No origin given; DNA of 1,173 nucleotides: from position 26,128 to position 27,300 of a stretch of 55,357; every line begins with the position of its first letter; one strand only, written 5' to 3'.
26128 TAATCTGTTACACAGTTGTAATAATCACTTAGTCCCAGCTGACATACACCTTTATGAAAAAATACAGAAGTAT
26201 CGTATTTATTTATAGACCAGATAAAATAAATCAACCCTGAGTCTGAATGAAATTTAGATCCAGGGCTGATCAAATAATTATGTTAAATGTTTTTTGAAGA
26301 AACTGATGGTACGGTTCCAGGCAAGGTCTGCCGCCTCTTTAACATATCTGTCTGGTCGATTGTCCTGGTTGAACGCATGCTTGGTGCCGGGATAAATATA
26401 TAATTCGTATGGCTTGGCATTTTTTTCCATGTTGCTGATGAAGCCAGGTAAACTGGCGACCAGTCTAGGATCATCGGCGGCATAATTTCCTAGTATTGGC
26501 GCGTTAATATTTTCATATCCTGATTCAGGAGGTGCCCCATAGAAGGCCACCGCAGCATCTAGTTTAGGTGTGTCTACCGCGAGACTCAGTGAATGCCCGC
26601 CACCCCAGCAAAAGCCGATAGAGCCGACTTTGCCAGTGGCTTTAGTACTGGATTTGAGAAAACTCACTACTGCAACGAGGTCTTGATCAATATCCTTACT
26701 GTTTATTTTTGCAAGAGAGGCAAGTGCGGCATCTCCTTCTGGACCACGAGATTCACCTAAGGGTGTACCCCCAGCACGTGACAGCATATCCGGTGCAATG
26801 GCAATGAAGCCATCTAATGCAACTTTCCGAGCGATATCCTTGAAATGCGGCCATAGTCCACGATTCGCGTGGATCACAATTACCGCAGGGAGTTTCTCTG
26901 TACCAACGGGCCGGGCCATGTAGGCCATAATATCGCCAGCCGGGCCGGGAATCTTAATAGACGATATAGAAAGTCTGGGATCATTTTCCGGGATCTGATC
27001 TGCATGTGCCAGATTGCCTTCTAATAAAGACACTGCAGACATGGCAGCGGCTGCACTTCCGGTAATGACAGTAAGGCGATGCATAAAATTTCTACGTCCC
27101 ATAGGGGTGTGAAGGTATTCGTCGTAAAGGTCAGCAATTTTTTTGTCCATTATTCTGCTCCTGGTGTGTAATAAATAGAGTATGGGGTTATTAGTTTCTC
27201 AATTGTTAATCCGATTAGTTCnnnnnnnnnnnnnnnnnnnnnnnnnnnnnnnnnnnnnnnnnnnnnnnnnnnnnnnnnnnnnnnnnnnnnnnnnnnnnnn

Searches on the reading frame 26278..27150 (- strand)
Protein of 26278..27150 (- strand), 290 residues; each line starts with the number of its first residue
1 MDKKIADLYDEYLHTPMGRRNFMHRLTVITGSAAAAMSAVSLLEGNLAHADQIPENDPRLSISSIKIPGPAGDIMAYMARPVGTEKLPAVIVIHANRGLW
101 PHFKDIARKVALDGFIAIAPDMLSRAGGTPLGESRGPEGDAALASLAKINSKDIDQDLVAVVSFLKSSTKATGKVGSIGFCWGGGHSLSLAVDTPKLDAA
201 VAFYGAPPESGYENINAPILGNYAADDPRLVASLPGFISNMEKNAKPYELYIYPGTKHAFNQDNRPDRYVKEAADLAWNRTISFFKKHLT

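Call 39: search_protein_families(library=pfam, proteins=[window:26278-27150:-], max_evalue=0.0001)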
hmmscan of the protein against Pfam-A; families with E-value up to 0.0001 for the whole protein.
window:26278-27150:- (290 aa): 3 families
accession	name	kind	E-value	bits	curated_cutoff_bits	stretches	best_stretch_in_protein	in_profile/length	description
PF01738.24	DLH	-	2.6e-49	168.2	21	1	75-288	2-216/217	Dienelactone hydrolase family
PF12740.14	PETase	-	3.4e-05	23.8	28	1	84-264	51-218/263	PET hydrolase-like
PF23678.1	YqhI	-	6.4e-05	22.6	27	0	4-25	12-33/36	YqhI-like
